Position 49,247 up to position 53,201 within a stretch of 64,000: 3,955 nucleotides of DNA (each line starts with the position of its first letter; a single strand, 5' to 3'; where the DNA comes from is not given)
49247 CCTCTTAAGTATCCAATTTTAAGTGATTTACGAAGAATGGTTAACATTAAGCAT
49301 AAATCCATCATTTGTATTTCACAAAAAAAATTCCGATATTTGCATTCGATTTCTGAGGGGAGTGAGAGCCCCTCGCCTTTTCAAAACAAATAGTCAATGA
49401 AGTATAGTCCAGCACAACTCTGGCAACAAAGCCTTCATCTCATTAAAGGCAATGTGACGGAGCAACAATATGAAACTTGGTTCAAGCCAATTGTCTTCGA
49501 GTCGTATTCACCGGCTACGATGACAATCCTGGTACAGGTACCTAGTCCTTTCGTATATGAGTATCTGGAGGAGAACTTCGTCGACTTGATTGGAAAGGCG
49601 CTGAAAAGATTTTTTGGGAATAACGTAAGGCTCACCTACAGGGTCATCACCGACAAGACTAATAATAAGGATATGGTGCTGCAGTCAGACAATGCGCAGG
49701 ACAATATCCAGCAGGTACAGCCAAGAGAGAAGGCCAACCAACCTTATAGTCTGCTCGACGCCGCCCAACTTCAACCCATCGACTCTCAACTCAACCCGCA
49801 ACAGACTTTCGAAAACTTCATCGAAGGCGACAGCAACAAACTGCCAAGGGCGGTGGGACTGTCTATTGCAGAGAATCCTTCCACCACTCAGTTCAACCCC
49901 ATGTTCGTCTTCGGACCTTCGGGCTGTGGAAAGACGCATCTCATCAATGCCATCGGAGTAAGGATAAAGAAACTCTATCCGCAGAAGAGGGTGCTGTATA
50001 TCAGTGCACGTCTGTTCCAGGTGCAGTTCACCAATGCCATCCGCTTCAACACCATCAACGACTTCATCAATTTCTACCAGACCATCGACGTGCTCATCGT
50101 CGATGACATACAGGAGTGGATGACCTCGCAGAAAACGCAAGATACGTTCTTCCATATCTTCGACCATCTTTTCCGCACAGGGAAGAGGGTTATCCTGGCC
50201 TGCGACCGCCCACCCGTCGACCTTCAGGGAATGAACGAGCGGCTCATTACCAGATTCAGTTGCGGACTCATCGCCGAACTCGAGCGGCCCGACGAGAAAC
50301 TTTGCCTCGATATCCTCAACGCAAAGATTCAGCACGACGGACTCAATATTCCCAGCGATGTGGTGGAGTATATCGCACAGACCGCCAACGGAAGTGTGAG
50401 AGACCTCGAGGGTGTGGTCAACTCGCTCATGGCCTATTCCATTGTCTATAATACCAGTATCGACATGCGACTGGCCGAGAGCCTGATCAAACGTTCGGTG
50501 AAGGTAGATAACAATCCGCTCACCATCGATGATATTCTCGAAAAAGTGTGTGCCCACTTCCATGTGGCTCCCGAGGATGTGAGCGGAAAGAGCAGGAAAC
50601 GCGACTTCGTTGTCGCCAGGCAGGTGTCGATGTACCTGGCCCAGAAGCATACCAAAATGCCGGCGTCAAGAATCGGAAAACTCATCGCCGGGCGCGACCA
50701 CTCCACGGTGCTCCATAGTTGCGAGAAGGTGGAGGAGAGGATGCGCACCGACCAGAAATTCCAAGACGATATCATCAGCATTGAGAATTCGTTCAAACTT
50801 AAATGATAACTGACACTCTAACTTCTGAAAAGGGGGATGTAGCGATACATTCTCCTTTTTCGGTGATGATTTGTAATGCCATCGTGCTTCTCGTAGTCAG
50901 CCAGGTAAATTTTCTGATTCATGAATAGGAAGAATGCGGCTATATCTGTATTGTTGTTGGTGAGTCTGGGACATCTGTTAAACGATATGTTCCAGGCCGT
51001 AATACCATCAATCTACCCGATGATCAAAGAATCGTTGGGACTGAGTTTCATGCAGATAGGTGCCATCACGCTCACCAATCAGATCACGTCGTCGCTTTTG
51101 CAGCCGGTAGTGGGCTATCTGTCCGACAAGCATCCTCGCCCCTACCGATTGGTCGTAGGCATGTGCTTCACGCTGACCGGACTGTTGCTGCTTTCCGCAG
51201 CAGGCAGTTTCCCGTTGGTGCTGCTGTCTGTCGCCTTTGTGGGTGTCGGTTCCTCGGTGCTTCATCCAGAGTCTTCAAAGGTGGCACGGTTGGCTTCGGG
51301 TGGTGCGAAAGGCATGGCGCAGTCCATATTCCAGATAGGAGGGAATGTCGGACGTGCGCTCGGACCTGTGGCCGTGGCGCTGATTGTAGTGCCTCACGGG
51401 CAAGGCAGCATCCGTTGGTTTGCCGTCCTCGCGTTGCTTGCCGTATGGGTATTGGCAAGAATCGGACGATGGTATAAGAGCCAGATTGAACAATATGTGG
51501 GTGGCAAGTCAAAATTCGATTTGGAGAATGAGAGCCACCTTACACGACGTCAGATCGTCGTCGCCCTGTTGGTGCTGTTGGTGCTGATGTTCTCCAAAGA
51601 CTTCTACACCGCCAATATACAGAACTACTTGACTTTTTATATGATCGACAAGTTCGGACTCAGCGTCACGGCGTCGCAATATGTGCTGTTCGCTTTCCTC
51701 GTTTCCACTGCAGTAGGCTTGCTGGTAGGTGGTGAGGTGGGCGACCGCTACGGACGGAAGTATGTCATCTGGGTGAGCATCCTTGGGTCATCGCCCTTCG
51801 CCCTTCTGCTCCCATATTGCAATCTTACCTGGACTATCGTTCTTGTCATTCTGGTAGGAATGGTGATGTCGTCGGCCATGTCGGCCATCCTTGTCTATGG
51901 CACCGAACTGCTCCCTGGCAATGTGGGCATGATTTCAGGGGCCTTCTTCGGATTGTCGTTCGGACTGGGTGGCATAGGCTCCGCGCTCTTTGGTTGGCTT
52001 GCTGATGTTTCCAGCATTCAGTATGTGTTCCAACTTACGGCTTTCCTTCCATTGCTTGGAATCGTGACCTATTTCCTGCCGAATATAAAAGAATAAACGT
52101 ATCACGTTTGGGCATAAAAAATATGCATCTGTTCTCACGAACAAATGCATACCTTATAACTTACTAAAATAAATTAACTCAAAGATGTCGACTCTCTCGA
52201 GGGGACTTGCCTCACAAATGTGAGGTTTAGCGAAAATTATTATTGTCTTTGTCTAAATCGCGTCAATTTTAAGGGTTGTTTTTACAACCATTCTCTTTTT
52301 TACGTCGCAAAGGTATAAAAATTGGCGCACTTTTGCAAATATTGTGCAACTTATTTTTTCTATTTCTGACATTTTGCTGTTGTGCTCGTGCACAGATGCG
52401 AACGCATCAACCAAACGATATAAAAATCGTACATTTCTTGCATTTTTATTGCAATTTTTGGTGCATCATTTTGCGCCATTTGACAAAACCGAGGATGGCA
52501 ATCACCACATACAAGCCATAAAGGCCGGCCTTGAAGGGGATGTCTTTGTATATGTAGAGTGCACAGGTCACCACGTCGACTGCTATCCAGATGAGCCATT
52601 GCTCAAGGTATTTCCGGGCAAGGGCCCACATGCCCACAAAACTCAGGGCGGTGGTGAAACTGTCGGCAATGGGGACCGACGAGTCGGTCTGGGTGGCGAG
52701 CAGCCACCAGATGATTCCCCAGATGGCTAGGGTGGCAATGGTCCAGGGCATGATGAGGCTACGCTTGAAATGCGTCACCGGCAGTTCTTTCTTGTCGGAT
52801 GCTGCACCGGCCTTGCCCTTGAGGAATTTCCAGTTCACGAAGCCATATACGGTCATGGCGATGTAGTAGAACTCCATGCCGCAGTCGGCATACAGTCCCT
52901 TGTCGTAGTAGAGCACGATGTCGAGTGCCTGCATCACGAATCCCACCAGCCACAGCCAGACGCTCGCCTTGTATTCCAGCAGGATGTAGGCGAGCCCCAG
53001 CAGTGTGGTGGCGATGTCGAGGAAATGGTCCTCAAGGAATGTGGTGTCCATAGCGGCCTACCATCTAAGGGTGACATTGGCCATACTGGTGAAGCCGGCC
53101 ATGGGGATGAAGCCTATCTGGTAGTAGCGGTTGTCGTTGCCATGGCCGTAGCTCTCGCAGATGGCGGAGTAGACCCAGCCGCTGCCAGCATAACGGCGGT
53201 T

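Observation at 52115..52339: Unannotated ~190-nt transcription unit (probable sRNA) between the MFS gene and pnuC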

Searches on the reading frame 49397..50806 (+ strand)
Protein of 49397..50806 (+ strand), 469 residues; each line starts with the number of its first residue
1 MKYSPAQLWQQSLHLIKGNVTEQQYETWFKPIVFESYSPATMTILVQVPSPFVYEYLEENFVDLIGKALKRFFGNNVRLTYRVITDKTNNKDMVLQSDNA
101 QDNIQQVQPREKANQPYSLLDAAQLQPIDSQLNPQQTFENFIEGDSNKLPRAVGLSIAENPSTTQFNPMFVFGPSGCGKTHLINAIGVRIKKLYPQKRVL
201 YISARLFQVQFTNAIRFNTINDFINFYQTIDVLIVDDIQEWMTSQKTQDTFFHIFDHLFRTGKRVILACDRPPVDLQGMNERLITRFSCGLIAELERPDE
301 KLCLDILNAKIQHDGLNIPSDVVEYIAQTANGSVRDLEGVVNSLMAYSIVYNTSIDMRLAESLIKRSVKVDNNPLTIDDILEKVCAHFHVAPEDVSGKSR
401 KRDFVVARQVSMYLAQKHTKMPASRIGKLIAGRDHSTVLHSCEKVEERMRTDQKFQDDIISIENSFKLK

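Call 9: search_protein_families(library=pfam, proteins=[window:49397-50806:+])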
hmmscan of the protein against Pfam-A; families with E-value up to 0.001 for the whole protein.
window:49397-50806:+ (469 aa): 10 families
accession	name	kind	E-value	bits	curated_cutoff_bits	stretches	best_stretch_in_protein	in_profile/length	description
PF00308.24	Bac_DnaA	-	1.1e-53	182.1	23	1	132-293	1-161/162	Bacterial DnaA ATPAse domain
PF08299.17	Bac_DnaA_C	-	6.1e-27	93.9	31.5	1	377-445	1-69/69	Bacterial dnaA protein helix-turn-helix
PF11638.13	DnaA_N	-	1.2e-13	51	24.6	1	7-70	2-64/65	DnaA N-terminal domain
PF01695.23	IstB_IS21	-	1.1e-07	32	24.1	1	169-266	95-190/238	IstB-like ATP binding protein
PF01637.24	ATPase_2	-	6.3e-06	26.6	33.2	1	163-270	17-117/225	ATPase domain predominantly from Archaea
PF00004.35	AAA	-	9.3e-05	23.3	21.2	1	169-272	1-111/131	ATPase family associated with various cellular activities (AAA)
PF00910.28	RNA_helicase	-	9.8e-05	23.2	21.5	1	170-247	2-65/105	RNA helicase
PF13401.12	AAA_22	-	0.00014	22.6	27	0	169-190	8-29/130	AAA domain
PF13173.12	AAA_14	-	0.00069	20.1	27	0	167-243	3-76/129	AAA domain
PF03969.22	AFG1_ATPase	-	0.00084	18.8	27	0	110-184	8-79/361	AFG1-like ATPase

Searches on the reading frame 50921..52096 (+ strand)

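Call 9: search_protein_families(library=pfam, proteins=[window:50921-52096:+])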
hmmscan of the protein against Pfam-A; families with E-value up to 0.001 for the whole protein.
window:50921-52096:+ (391 aa): 2 families
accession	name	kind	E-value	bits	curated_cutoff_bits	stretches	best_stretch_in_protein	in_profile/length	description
PF07690.21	MFS_1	-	6.6e-39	134.2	33.4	2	15-224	2-219/347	Major Facilitator Superfamily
PF03137.26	OATP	-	0.00086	18.2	25.8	1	11-92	3-84/545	Organic Anion Transporter Polypeptide (OATP) family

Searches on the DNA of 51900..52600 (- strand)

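Call 4: search_rna_families(source=window, start=51900, end=52600, threshold=evalue, max_evalue=10, show_alignments=2)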
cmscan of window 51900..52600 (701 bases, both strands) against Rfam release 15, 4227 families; matches with E-value up to 10: 8.
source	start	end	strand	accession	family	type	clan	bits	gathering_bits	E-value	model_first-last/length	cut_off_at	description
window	52363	52512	+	RF01584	snoR03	Gene; snRNA; snoRNA; HACA-box;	-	20.8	80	5.2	1-163/163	no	small nucleolar RNA snoR03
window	52122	52152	-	RF03043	Prevotella-2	Gene; sRNA;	-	20.4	72.1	3.2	66-96/116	no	Prevotella-2 RNA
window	52289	52425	-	RF00225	IRES_Tobamo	Cis-reg; IRES;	-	18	50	4.2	1-151/151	no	Tobamovirus internal ribosome entry site (IRES)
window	52266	52303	+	RF01378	CRISPR-DR65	Gene; CRISPR;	-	17.5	43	8.5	1-37/37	no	CRISPR RNA direct repeat element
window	52269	52316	+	RF00032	Histone3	Cis-reg;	-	14.6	34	0.92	1-46/46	no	Histone 3' UTR stem-loop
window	51973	52039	-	RF00157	SNORD39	Gene; snRNA; snoRNA; CD-box;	CL00057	13.8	35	7.2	1-80/80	no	Small nucleolar RNA SNORD55/SNORD39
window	52449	52583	-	RF02047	Sphinx_2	Gene; lncRNA;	-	13.5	34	5.7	1-158/158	no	Sphinx conserved region 2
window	52281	52370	+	RF02120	FTX_2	Gene; lncRNA;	-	13.4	48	7.9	1-97/97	no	FTX transcript, XIST regulator conserved region 2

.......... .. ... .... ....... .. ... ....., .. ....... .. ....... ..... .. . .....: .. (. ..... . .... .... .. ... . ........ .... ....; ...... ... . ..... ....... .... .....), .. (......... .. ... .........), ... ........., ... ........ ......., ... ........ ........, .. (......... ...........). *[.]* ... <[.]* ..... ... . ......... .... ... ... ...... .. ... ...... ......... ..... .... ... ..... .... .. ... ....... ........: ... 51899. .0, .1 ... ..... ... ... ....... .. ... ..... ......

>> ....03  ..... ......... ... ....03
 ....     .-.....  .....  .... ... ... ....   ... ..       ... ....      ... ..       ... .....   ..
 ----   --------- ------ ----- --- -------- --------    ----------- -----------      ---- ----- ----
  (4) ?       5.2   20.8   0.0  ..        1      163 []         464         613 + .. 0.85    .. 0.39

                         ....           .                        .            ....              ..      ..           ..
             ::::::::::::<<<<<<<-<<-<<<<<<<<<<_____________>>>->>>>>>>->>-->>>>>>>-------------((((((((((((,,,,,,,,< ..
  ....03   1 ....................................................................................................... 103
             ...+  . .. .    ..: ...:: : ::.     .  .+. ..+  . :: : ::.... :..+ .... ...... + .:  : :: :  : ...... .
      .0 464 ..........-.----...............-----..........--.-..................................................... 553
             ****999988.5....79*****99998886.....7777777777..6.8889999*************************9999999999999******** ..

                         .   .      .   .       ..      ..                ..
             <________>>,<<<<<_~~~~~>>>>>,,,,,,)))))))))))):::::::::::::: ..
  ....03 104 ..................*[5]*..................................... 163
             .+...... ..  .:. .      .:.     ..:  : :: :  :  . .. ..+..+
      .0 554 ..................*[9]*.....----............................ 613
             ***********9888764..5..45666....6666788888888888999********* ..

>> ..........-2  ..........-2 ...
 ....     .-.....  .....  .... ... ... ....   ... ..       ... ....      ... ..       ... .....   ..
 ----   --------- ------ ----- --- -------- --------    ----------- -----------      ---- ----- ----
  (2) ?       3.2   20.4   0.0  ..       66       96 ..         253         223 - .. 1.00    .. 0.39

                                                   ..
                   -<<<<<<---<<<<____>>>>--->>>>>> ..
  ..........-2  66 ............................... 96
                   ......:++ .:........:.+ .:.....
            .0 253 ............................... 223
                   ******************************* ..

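Call 10: search_dna_similar(query=window:52100-52460:-, collection=plasmids, mode=distant)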
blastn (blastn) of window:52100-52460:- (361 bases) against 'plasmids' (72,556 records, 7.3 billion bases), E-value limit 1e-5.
No match.

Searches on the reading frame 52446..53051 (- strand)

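Call 9: search_protein_families(library=pfam, proteins=[window:52446-53051:-])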
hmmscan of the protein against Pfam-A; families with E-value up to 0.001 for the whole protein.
window:52446-53051:- (201 aa): 1 family
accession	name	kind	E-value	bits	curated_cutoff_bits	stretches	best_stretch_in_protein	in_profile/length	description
PF04973.17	NMN_transporter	-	2.3e-52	177.9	27.3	1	10-194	2-175/175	Nicotinamide mononucleotide transporter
